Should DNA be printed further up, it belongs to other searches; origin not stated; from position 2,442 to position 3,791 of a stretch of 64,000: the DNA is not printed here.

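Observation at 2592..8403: Adjacent cohesin lipoprotein and dockerin-bearing secreted enzyme: candidate non-cellulosomal surface scaffold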

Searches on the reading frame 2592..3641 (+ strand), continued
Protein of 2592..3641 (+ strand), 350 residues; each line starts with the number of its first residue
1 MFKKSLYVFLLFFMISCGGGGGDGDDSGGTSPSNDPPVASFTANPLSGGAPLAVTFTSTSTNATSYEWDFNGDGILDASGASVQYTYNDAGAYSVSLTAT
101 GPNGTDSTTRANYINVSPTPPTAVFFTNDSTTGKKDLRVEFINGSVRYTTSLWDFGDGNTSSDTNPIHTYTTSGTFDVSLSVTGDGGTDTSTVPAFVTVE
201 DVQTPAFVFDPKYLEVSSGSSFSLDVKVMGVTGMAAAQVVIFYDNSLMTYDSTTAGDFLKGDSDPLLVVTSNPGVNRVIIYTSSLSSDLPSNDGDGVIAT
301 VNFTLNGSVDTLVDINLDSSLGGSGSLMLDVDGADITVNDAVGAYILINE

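Call 21: find_related_loci(query=A2, collection=genome_contigs, flank=10000)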
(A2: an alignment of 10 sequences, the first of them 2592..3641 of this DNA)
Query A2 (350 aa) in genome_contigs; peptide patterns used: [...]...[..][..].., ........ (x = any residue, [..] = any of these).
600 stretches matched a pattern (row limit reached: there are more); 536 encode a relative of the query (tblastn E <= 1e-3); the best 80 are kept; 80 distinct loci.
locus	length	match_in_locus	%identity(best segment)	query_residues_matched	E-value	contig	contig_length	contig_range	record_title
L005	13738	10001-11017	50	4-349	1e-89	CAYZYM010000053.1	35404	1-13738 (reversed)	MAG TPA_asm: uncultured bacterium isolate SRP092796_co2_46 genome assembly, contig: k141_785737, whole genome shotgun se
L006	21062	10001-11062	47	1-205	7e-32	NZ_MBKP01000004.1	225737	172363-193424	Methanolobus psychrotolerans strain YSF-03 NODE_5_length_225507_cov_41.873020, whole genome shotgun sequence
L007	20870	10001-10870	43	20-200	3e-29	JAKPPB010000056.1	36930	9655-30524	MAG: Methanobacteriota archaeon isolate JPNA_maxbin.098 k141_1116715, whole genome shotgun sequence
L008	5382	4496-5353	46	33-233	1e-28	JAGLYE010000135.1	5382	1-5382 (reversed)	MAG: Bacteroidales bacterium isolate RS_13_16 ZL320.bin.16.fa_135, whole genome shotgun sequence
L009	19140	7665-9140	46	9-202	8e-32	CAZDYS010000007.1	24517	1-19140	MAG TPA_asm: uncultured Planctomycetaceae bacterium isolate SRP135972_co2_136 genome assembly, contig: NODE_1386_length_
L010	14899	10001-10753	47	37-211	5e-27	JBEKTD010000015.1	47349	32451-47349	MAG: Sedimentisphaerales bacterium isolate SPRUCE 54 SPRUCE_54_15, whole genome shotgun sequence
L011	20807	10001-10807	44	35-205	3e-26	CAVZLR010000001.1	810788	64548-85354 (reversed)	MAG: Marinilabiliales bacterium isolate MFD03804.bin.1.66 genome assembly, contig: contig_2911, whole genome shotgun seq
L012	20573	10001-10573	37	31-224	1e-25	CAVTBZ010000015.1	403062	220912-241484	MAG: uncultured Methanoregulaceae archaeon isolate MFD02416.bin.2.21 genome assembly, contig: contig_71817, whole genome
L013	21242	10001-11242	45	37-279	3e-25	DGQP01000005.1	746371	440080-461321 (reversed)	MAG TPA_asm: Chitinophagaceae bacterium UBA4411 UBA4411_contig_32, whole genome shotgun sequence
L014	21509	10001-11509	37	33-210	6e-25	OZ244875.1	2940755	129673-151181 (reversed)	MAG: Phototrophicaceae bacterium isolate 8aaf9c89-b637-4e7e-ac2d-c8c55a6faeb7 genome assembly, chromosome: 2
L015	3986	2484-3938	43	34-211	7e-25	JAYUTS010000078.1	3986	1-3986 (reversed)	MAG: Chitinophagaceae bacterium isolate GL121_DN_metabinner_5 GL121_DN_metabinner_5_77, whole genome shotgun sequence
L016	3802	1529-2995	38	37-224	4e-25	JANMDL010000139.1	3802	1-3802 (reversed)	MAG: Chitinophagales bacterium isolate OTE_75_metabat_16 OTE_75_k141_3159545, whole genome shotgun sequence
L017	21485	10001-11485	41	29-207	4e-25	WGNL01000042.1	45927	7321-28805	MAG: Bacteroidetes bacterium isolate RI_132 c_000000196110, whole genome shotgun sequence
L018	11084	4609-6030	41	36-210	3e-24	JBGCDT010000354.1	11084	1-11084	MAG: Saprospiraceae bacterium isolate SGMAG-66 contig354, whole genome shotgun sequence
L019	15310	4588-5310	40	36-209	4e-24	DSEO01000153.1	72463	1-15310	MAG TPA_asm: Bacteroides sp. isolate SpSt-1244 Ga0116196_1000024, whole genome shotgun sequence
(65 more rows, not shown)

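Call 22: list_cluster_members(proteins=[P0003, P0103, P0124, P0088])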
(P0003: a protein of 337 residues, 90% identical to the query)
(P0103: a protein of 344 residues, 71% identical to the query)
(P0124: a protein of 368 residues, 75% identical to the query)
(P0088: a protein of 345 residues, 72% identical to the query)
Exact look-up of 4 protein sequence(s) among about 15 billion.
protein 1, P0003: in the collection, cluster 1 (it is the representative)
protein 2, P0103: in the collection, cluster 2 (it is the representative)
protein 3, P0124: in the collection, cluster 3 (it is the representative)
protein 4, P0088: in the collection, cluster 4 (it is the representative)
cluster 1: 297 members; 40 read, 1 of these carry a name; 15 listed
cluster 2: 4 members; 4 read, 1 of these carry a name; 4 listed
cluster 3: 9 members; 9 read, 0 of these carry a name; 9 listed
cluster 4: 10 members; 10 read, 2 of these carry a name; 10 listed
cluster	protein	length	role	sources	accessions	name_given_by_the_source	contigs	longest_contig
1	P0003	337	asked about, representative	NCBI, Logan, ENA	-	-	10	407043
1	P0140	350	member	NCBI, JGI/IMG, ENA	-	PKD repeat protein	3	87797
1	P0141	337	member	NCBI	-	-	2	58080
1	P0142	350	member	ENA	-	-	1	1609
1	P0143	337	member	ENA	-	-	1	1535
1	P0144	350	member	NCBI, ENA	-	-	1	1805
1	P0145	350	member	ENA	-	-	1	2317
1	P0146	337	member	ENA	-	-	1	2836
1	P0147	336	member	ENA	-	-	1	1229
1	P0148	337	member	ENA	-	-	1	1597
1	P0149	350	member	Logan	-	-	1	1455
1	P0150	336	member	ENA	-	-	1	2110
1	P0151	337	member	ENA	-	-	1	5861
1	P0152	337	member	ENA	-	-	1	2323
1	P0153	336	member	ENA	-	-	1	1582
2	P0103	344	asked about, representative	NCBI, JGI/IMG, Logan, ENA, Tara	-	PKD repeat protein | strand:+ start:41507 stop:42541 length:1035 start_codon:yes stop_codon:yes ...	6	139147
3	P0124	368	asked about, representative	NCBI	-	-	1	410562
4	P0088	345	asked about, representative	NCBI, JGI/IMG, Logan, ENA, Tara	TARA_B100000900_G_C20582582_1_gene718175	strand:- start:1117 stop:2154 length:1038 start_codon:yes stop_codon:yes ...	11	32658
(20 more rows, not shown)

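Call 24: find_encoding_contigs(protein=P0003, flank=10000, max_places=4)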
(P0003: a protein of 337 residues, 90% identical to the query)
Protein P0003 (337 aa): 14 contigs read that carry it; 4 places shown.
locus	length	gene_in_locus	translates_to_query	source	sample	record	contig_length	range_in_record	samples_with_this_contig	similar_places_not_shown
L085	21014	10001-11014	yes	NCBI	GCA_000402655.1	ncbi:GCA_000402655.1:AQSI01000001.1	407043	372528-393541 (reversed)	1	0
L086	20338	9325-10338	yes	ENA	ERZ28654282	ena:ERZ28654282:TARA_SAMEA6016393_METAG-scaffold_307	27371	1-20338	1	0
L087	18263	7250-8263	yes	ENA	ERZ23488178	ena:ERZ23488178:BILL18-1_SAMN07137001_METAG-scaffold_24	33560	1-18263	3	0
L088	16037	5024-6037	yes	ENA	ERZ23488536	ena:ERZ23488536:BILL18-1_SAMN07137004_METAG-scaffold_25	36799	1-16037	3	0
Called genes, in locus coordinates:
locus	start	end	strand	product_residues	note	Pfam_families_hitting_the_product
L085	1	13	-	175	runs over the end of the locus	PF01844:HNH, PF13395:HNH_4, PF14279:HNH_5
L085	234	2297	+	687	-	PF07715:Plug (faint)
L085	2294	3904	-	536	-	-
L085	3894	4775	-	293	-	PF01336:tRNA_anti-codon (weak)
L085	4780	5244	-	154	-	PF01475:FUR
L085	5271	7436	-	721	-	PF00580:UvrD-helicase, PF01443:Viral_helicase1 (faint), PF13245:AAA_19, PF13604:AAA_30 (faint), PF13361:UvrD_C, PF13538:UvrD_C_2, PF21196:PcrA_UvrD_tudor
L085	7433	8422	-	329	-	PF02618:YceG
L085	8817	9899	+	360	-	PF03435:Sacchrp_dh_NADP, PF16653:Sacchrp_dh_C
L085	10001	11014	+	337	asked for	PF18911:PKD_4, PF00801:PKD, PF18911:PKD_4, PF00801:PKD (weak), PF00963:Cohesin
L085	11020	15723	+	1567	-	PF00801:PKD, PF18911:PKD_4, PF13585:CHU_C (weak), PF13860:FlgD_ig, PF18962:Por_Secre_tail (faint)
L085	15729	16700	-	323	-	PF13580:SIS_2 (faint), PF01380:SIS, PF00571:CBS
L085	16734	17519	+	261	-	PF00106:adh_short, PF08659:KR, PF13561:adh_short_C2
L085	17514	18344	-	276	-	PF00892:EamA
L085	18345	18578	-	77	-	PF01329:Pterin_4a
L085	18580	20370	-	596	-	PF03600:CitMHS, PF02080:TrkA_C, PF00939:Na_sulph_symp, PF03600:CitMHS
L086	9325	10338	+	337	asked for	PF18911:PKD_4, PF00801:PKD, PF18911:PKD_4, PF00801:PKD (weak), PF00963:Cohesin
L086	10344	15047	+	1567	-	PF00801:PKD, PF18911:PKD_4, PF13585:CHU_C (weak), PF13860:FlgD_ig, PF18962:Por_Secre_tail (faint)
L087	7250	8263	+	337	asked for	PF18911:PKD_4, PF00801:PKD, PF18911:PKD_4, PF00801:PKD (weak), PF00963:Cohesin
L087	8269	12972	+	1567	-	PF00801:PKD, PF18911:PKD_4, PF13585:CHU_C (weak), PF13860:FlgD_ig, PF18962:Por_Secre_tail (faint)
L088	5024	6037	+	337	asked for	PF18911:PKD_4, PF00801:PKD, PF18911:PKD_4, PF00801:PKD (weak), PF00963:Cohesin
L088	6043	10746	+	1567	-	PF00801:PKD, PF18911:PKD_4, PF13585:CHU_C (weak), PF13860:FlgD_ig, PF18962:Por_Secre_tail (faint)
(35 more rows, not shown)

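Call 38: predict_structure(alignment_id=A2)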
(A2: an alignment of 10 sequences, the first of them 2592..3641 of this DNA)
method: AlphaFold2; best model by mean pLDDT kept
length: 350 residues; sequences in the alignment: 10
mean_pLDDT: 83.7   pTM: 0.68
mean pLDDT of the five models: 83.7, 81.6, 81.3, 79.7, 76.5
residues with pLDDT >= 90: 178; 70-90: 111; 50-70: 30; < 50: 31
segments of 3 or more residues with pLDDT < 50: 1-8, 10-31
pLDDT, mean of each block of 10 residues (from residue 1): 43 38 37 79 96 97 96 92 95 97 94 94 95 93 95 98 96 97 94 97 90 87 90 82 88 78 70 86 63 79 82 79 71 83 82
secondary structure, 60 per line:
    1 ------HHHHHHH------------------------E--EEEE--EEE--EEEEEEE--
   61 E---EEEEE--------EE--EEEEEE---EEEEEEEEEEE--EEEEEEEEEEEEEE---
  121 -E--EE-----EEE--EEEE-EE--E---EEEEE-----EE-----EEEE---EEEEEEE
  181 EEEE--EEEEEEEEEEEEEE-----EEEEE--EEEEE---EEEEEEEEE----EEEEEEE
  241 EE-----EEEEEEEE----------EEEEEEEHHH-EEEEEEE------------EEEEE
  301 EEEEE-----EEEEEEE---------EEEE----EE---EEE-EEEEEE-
elements in order: H7-13 E41-44 E47-49 E52-58 E65-69 E82-87 E91-101 E104-117 E132-134 E137-140 E150-154 E167-170 E174-184 E187-200 E206-210 E213-217 E221-229 E234-242 E248-255 E266-272 E277-283 E296-305 E311-317 E327-330 E340-342 E344-349

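Call 41: fold_search(model_id=the predicted structure, library=pdb)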
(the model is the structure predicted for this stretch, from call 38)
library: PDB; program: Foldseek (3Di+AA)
matches with E <= 10: 1946; with E <= 0.001: 360
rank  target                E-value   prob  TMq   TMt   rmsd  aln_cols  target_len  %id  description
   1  3l8q_A                2.9e-10  1.00  0.33  0.34  21.9       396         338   11  Structure analysis of the type II cohesin dyad from the adaptor ScaA scaffoldin of Acetivibrio cellulolyticus (released 2010-05-05)
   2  3l8q_B                2.3e-09  1.00  0.33  0.34  24.1       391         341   11  Structure analysis of the type II cohesin dyad from the adaptor ScaA scaffoldin of Acetivibrio cellulolyticus (released 2010-05-05)
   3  3l8q_C                2.9e-09  1.00  0.35  0.36  23.1       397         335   12  Structure analysis of the type II cohesin dyad from the adaptor ScaA scaffoldin of Acetivibrio cellulolyticus (released 2010-05-05)
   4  9flw_A                4.1e-09  1.00  0.24  0.18  16.6       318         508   18  CryoEM structure of the fragment-6 (3571-4078) in the grappling hook protein A (GhpA) in the bacterium Aureispira sp.  (released 2024-10-16)
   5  2xdh                  9.2e-09  1.00  0.34  0.82   2.4       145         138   15  Non-cellulosomal cohesin from the hyperthermophilic archaeon Archaeoglobus fulgidus (released 2010-05-26)
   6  3lso_A                1.1e-08  1.00  0.25  0.21  16.4       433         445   12  Crystal structure of Putative membrane anchored protein from Corynebacterium diphtheriae (released 2010-02-23)
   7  6kgf_C                1.2e-08  1.00  0.35  0.77   3.0       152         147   17  Crystal structure of CaDoc0917(R16D)-CaCohA2 complex at pH 8.2 (released 2020-07-08)
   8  1qzn                  2.0e-08  1.00  0.36  0.69   3.4       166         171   15  Crystal Structure Analysis of a type II cohesin domain from the cellulosome of Acetivibrio cellulolyticus (released 2004-09-21)
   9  5nrm_A                2.4e-08  1.00  0.33  0.76   3.4       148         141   16  Crystal structure of the sixth cohesin from Acetivibrio cellulolyticus' scaffoldin B in complex with Cel5 dockerin S51 (released 2018-01-31)
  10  3l8q_D                2.5e-08  1.00  0.32  0.34  21.8       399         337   11  Structure analysis of the type II cohesin dyad from the adaptor ScaA scaffoldin of Acetivibrio cellulolyticus (released 2010-05-05)
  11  6dle_A                2.9e-08  1.00  0.25  0.30  16.9       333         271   12  Crystal structure of IgLON5 homodimer (released 2019-04-10)
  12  9fly_A                2.9e-08  1.00  0.21  0.12  16.6       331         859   14  CryoEM structure of the base (4151-5009) in the grappling hook protein A (GhpA) in the bacterium Aureispira sp. CCB-QB (released 2024-10-16)
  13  6kge_A                3.1e-08  1.00  0.35  0.81   2.5       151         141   18  Crystal structure of CaDoc0917(R16D)-CaCohA2 complex at pH 5.5 (released 2020-07-08)
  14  6kgc_A                3.3e-08  1.00  0.36  0.82   2.4       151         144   18  Crystal structure of CaDoc0917(R49D)-CaCohA2 complex at pH 5.4 (released 2020-07-08)
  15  3f2l                  3.4e-08  1.00  0.34  0.66   3.4       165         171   15  Crystal structure analysis of the K171A mutation of N-terminal type II cohesin 1 from the cellulosomal ScaB subunit of A (released 2008-12-02)
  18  4dh2_A                3.8e-08  1.00  0.35  0.74   4.2       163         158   13  Crystal structure of Coh-OlpC(Cthe_0452)-Doc435(Cthe_0435) complex: A novel type I Cohesin-Dockerin complex from Clost (released 2012-11-28)
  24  3ul4_A                5.1e-08  1.00  0.35  0.81   2.9       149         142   17  Crystal structure of Coh-OlpA(Cthe_3080)-Doc918(Cthe_0918) complex: A novel type I Cohesin-Dockerin complex from Clost (released 2012-11-28)
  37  5nrk_A                1.3e-07  1.00  0.35  0.80   2.5       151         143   18  Crystal structure of the sixth cohesin from Acetivibrio cellulolyticus' scaffoldin B in complex with Cel5 dockerin S15 (released 2018-01-31)
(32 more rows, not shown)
